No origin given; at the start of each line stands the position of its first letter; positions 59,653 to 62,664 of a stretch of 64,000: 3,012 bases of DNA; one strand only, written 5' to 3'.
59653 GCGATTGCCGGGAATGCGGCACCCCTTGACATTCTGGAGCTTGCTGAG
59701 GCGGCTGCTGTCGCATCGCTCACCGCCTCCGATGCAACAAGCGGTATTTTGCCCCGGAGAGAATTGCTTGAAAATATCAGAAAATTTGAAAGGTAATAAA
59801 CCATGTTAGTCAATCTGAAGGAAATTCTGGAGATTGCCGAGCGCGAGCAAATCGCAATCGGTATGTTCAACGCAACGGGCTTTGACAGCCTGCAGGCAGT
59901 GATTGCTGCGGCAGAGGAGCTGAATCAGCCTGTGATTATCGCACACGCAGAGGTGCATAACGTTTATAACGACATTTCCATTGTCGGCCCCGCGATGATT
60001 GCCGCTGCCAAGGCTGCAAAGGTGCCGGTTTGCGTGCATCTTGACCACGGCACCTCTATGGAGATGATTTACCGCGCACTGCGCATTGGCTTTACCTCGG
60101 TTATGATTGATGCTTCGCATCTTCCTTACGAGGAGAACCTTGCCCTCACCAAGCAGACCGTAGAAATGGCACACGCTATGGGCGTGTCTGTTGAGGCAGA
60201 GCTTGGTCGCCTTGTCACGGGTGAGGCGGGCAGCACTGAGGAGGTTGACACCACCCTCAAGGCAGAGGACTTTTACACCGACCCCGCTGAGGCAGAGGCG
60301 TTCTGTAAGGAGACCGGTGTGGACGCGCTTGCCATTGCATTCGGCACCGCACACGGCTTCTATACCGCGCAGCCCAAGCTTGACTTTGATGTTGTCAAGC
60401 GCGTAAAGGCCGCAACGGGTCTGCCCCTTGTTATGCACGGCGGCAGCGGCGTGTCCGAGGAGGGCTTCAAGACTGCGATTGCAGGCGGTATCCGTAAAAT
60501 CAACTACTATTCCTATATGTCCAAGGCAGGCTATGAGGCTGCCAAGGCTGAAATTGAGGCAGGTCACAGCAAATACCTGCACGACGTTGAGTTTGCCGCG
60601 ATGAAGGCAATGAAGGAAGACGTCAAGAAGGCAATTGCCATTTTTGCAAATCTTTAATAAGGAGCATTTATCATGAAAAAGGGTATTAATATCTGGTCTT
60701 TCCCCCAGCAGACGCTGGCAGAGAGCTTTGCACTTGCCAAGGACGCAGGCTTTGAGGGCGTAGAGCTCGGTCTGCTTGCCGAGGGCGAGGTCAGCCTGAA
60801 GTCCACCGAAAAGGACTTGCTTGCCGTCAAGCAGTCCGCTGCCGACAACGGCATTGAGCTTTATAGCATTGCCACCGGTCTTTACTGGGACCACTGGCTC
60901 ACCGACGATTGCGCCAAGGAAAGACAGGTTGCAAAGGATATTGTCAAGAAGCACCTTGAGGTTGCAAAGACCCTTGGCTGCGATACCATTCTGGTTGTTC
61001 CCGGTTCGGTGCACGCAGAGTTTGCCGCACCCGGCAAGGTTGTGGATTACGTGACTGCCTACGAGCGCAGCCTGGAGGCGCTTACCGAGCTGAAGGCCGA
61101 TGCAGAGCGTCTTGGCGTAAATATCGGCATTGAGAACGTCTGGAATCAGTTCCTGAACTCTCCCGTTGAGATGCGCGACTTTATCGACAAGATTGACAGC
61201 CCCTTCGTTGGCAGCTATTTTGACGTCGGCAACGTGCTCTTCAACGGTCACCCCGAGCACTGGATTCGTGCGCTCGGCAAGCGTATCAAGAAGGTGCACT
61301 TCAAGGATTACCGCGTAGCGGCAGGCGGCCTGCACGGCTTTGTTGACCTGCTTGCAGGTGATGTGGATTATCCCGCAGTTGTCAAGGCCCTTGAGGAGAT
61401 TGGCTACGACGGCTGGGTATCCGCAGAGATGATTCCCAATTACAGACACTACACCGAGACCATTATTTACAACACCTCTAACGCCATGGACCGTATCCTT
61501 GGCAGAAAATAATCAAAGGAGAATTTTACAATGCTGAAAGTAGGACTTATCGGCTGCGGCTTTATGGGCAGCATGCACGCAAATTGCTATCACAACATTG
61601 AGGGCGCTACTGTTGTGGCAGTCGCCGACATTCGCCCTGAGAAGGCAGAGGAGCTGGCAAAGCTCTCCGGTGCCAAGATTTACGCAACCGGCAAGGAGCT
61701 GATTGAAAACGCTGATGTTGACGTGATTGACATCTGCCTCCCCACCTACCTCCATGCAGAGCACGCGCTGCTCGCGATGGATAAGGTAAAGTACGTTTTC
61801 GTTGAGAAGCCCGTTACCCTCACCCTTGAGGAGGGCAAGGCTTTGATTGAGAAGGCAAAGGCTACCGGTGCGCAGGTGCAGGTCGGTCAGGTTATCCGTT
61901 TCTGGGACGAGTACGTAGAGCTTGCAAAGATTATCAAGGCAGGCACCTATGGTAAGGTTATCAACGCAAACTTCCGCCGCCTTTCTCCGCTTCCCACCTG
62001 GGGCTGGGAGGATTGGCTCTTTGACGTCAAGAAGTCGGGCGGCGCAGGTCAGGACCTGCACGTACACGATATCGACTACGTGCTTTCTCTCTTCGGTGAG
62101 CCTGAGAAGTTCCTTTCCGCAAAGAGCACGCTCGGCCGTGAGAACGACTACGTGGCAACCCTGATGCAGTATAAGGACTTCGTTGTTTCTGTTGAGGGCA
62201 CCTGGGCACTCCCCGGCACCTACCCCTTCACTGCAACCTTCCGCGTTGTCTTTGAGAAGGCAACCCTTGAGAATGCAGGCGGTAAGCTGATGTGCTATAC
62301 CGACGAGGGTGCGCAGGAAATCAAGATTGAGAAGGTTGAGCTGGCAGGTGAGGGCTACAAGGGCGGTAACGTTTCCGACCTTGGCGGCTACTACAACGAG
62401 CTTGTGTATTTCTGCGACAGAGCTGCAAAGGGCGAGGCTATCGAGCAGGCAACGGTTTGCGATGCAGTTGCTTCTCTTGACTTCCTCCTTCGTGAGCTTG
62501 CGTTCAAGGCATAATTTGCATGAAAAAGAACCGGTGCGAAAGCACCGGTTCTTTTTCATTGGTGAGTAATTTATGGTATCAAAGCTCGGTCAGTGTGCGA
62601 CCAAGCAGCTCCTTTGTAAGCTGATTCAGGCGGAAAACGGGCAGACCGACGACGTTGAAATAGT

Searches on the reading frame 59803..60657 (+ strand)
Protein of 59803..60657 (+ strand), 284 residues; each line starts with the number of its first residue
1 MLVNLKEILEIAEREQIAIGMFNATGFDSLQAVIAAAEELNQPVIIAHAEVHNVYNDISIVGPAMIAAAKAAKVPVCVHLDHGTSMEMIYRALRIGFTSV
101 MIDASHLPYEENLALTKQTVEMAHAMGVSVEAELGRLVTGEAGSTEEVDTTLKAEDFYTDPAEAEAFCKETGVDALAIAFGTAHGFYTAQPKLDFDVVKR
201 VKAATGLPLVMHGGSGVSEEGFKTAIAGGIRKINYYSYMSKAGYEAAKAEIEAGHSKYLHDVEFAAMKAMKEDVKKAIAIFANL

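Call 77: search_protein_families(library=pfam, proteins=[window:59803-60657:+], max_evalue=0.001)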
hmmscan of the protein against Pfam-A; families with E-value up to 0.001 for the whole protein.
window:59803-60657:+ (284 aa): 1 family
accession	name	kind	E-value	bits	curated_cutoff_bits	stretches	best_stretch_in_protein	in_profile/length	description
PF01116.26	F_bP_aldolase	-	2e-87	293.7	25.5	1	3-281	1-272/277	Fructose-bisphosphate aldolase class-II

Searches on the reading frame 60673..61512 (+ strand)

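Call 77: search_protein_families(library=pfam, proteins=[window:60673-61512:+], max_evalue=0.001)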
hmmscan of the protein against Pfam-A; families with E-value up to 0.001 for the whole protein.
window:60673-61512:+ (279 aa): 1 family
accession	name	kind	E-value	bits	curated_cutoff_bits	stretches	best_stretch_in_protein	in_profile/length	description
PF01261.30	AP_endonuc_2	-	1.2e-46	159.9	31.1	1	19-254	1-230/249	Xylose isomerase-like TIM barrel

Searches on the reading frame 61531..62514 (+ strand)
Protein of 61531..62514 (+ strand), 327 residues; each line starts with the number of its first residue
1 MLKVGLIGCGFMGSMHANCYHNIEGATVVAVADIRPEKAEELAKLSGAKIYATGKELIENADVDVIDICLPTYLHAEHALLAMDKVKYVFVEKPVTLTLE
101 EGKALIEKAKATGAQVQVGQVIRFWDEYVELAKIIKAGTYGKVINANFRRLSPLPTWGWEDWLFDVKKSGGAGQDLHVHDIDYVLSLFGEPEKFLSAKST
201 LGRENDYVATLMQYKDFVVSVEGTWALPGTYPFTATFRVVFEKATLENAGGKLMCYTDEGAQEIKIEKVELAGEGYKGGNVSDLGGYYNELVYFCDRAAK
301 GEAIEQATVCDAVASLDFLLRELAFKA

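Call 36: search_protein_families(library=pfam, proteins=[window:61531-62514:+], max_evalue=0.00001)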
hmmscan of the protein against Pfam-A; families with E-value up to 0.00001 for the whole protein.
window:61531-62514:+ (327 aa): 4 families
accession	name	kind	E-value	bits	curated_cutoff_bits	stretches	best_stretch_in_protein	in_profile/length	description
PF01408.29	GFO_IDH_MocA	-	3.3e-28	99.2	24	1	2-119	1-119/120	Oxidoreductase family, NAD-binding Rossmann fold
PF22725.1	GFO_IDH_MocA_C3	-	6.6e-16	58.9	27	1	128-247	1-124/124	GFO/IDH/MocA C-terminal domain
PF02894.22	GFO_IDH_MocA_C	-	3.5e-06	27.4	22.9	1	135-246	4-127/218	Oxidoreductase family, C-terminal alpha/beta domain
PF03446.21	NAD_binding_2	-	7.2e-06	26.5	21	0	3-82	1-75/161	NAD binding domain of 6-phosphogluconate dehydrogenase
